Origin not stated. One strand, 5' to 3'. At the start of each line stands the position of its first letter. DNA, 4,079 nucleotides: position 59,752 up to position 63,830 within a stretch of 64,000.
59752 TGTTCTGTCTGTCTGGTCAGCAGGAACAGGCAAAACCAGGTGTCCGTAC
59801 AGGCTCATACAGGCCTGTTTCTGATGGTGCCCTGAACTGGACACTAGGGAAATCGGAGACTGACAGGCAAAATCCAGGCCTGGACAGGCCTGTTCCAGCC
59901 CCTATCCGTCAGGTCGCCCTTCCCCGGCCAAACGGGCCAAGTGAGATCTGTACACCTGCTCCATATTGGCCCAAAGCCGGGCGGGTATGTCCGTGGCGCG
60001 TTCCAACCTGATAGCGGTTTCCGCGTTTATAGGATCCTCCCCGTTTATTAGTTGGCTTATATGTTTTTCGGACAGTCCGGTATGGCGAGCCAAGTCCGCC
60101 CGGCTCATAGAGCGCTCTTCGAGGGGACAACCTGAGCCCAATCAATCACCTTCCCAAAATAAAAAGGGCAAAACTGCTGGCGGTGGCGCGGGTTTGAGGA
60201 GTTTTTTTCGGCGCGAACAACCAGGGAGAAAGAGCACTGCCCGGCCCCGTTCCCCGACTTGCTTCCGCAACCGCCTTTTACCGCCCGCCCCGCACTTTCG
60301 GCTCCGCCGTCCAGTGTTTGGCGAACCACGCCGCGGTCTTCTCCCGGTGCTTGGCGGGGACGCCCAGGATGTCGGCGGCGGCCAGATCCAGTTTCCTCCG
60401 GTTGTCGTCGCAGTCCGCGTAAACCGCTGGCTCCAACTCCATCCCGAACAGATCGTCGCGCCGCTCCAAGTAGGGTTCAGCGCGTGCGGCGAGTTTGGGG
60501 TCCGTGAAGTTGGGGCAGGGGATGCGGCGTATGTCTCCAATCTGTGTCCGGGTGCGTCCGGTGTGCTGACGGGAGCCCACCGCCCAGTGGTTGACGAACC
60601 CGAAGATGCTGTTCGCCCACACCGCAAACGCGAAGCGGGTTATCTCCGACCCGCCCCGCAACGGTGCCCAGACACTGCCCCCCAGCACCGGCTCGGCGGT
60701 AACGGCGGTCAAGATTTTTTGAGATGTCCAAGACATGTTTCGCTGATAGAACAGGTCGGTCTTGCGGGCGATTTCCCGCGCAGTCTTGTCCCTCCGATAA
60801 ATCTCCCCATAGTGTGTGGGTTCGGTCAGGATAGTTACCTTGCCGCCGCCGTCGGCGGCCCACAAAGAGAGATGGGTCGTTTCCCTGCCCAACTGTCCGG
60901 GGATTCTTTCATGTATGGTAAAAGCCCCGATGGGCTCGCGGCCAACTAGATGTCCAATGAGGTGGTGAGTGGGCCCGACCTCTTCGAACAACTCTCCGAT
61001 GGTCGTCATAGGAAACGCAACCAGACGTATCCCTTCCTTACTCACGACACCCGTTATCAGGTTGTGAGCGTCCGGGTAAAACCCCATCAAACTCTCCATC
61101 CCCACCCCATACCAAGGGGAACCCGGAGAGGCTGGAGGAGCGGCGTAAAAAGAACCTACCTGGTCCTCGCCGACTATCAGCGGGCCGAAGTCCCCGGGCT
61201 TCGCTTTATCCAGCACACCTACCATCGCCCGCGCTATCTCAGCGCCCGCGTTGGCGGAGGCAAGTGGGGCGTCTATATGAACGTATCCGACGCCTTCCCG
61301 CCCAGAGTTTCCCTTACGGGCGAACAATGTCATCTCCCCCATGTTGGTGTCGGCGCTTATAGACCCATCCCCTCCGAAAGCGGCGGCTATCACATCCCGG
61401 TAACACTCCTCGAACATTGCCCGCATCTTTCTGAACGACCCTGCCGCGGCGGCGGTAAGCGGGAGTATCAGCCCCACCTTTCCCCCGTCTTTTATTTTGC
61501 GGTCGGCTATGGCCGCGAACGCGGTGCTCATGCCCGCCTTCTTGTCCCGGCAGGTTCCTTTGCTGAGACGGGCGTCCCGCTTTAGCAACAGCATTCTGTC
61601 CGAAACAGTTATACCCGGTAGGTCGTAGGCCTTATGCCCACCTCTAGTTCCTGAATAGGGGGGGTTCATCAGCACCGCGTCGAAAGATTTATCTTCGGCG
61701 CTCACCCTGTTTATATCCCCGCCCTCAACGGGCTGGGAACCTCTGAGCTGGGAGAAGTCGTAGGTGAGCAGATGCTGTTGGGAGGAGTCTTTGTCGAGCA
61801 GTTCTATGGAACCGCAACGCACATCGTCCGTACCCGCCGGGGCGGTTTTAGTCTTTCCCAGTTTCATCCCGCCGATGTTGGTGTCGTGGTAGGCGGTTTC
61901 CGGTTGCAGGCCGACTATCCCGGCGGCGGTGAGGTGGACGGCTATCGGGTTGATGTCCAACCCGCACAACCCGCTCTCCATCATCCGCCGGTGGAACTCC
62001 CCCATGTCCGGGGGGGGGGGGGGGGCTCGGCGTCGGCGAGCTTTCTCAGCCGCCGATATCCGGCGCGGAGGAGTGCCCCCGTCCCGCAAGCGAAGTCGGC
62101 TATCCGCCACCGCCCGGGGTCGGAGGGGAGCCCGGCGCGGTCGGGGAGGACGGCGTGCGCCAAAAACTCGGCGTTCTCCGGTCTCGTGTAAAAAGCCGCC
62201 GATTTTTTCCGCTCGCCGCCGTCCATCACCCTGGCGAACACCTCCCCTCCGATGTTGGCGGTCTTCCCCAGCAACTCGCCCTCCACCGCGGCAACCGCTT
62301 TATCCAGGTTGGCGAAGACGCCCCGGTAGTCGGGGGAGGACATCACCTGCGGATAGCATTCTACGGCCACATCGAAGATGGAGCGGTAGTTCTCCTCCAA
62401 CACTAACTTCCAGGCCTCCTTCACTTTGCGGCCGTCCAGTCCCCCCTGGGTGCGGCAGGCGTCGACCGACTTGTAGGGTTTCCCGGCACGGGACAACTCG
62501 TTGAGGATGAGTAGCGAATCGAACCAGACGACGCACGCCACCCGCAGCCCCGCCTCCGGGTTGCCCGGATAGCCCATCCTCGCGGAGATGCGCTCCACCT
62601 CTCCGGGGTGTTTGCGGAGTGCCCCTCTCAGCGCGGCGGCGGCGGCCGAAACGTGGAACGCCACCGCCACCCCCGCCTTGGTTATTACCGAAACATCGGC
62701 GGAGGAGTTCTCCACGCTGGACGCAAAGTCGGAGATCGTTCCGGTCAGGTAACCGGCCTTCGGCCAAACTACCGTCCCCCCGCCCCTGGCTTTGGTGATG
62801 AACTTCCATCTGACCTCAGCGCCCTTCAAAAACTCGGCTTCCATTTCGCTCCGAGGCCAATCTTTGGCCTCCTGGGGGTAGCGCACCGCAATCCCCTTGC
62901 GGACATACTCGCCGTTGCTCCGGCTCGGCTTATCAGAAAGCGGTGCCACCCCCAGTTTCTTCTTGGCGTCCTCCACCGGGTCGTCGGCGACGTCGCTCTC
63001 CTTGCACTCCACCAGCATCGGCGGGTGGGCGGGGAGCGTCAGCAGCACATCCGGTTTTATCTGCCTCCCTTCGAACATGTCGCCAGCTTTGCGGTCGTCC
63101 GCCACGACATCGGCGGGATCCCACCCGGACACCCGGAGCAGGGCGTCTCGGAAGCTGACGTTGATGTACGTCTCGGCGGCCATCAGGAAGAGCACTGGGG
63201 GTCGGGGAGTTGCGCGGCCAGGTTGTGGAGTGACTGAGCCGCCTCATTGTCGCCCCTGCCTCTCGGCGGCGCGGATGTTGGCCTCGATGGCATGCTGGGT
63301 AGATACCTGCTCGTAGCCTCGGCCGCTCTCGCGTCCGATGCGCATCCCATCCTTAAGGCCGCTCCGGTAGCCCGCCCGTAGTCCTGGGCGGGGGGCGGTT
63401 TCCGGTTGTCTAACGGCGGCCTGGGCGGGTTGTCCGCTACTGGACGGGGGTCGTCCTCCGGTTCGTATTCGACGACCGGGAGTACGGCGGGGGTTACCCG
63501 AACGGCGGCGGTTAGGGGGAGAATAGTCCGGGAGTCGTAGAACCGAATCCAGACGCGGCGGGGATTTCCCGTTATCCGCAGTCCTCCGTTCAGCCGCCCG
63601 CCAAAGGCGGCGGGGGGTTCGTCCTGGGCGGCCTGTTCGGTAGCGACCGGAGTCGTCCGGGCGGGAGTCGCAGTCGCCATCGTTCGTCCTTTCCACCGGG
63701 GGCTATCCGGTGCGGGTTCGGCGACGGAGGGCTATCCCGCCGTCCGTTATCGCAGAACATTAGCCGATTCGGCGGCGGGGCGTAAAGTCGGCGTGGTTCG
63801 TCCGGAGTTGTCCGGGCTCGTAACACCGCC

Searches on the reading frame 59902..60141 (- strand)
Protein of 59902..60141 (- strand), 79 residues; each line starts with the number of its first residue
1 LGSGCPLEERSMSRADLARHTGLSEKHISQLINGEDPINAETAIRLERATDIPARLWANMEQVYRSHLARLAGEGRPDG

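Call 4: search_protein_families(library=pfam, proteins=[window:59902-60141:-], max_evalue=0.1)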
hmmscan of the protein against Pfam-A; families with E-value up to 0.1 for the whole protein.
window:59902-60141:- (79 aa): 10 families
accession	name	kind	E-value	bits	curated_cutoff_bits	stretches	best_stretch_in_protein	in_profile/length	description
PF01381.28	HTH_3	-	1.8e-09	37.9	23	1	8-55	6-53/55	Helix-turn-helix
PF15943.11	YdaS_toxin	-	1.2e-07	31.9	30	1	13-51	10-48/65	Bacterial toxin YdaS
PF13443.12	HTH_26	-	8.7e-07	29.5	22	1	7-42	6-42/63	Cro/C1-type HTH DNA-binding domain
PF13560.12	HTH_31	-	4.5e-05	24.1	27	1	8-58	11-62/64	Helix-turn-helix domain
PF12844.13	HTH_19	-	0.00092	19.5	30.2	1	7-48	8-49/64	Helix-turn-helix domain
PF04218.19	CENP-B_N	-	0.034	14.2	21.2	1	9-37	20-48/53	CENP-B N-terminal DNA-binding domain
PF08280.17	HTH_Mga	-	0.063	13.7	23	1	7-33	15-41/59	M protein trans-acting positive regulator (MGA) HTH domain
PF13545.12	HTH_Crp_2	-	0.089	13.2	27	0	10-33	21-44/70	Crp-like helix-turn-helix domain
PF13693.12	HTH_35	-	0.094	13.2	25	0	6-44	10-47/75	Winged helix-turn-helix DNA-binding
PF01022.26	HTH_5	-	0.095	13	22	0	7-30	11-34/47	Bacterial regulatory protein, arsR family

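Call 9: search_protein_families(library=padloc, proteins=[window:59902-60141:-], max_evalue=0.1)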
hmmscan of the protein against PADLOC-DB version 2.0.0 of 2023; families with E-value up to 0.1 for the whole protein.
window:59902-60141:- (79 aa): 9 families
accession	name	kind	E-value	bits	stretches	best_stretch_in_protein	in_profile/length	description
PDLC03946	RmrA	-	0.0009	16.1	1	9-60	13-64/357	-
PDLC04775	PDC-M69A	-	0.0025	16.3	1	7-45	16-54/113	-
PDLC02926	HTH_VI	-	0.0049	15.1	1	10-55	13-58/92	-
PDLC03953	RmrA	-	0.0056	13.9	1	13-57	20-64/373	-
PDLC03949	RmrA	-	0.0062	13.4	1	9-58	13-62/363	-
PDLC04758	PDC-M64B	-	0.024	13.1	1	7-52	39-84/123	-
PDLC04133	mad1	-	0.032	12.5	1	9-33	3-27/60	mads_1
PDLC04760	PDC-M64C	-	0.038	12.4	1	7-52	35-80/93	-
PDLC04762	PDC-M64C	-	0.046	11.8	1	8-53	37-82/97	-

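Call 10: search_protein_families(library=ncbifam, proteins=[window:59902-60141:-], max_evalue=0.1)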
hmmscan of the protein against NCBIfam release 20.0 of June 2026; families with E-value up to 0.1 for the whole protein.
window:59902-60141:- (79 aa): 7 families
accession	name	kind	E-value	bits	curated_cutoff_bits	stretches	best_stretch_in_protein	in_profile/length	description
TIGR02607.1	antidote_HigA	equivalog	1.6e-10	40.6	47.7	1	7-64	16-73/81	HigA family addiction module antitoxin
NF006015.0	PRK08154.1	subfamily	0.00016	20.9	204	1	9-39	41-71/314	anaerobic benzoate catabolism transcriptional regulator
NF010465.0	PRK13890.1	equivalog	0.00023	21.3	96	1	7-76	14-83/121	conjugal transfer protein TrbA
TIGR03070.1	couple_hipB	subfamily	0.015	15.2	71.65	1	9-45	13-49/58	type II toxin-antitoxin system Y4mF family antitoxin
NF003162.0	PRK04140.1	equivalog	0.038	13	263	1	8-53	136-181/317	transcriptional regulator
TIGR04111.1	BcepMu_gp16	hypoth_equivalog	0.072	13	34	0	7-35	9-37/55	phage-associated protein, BcepMu gp16 family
NF038310.1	lysogeny_AimR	equivalog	0.099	11.7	70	0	7-44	5-42/365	AimR family lysis-lysogeny pheromone receptor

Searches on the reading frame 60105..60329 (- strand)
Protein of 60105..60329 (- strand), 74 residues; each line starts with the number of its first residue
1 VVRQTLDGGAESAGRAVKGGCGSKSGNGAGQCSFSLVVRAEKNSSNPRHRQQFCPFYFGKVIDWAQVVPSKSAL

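Call 42: search_protein_families(library=pfam, proteins=[window:60105-60329:-], max_evalue=0.01)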
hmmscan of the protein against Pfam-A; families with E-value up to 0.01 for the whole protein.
window:60105-60329:- (74 aa): 0 families

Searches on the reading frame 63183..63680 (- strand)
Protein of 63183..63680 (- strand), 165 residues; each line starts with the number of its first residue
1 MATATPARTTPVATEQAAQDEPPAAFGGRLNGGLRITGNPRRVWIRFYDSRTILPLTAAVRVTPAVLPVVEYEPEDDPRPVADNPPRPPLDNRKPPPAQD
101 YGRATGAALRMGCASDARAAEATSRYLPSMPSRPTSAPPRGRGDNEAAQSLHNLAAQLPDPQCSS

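Call 4: search_protein_families(library=pfam, proteins=[window:63183-63680:-], max_evalue=0.1)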
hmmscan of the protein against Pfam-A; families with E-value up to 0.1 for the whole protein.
window:63183-63680:- (165 aa): 0 families

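Call 9: search_protein_families(library=padloc, proteins=[window:63183-63680:-], max_evalue=0.1)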
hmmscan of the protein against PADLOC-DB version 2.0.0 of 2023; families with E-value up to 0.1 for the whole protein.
window:63183-63680:- (165 aa): 0 families

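Call 10: search_protein_families(library=ncbifam, proteins=[window:63183-63680:-], max_evalue=0.1)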
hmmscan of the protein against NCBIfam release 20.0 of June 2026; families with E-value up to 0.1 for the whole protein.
window:63183-63680:- (165 aa): 0 families
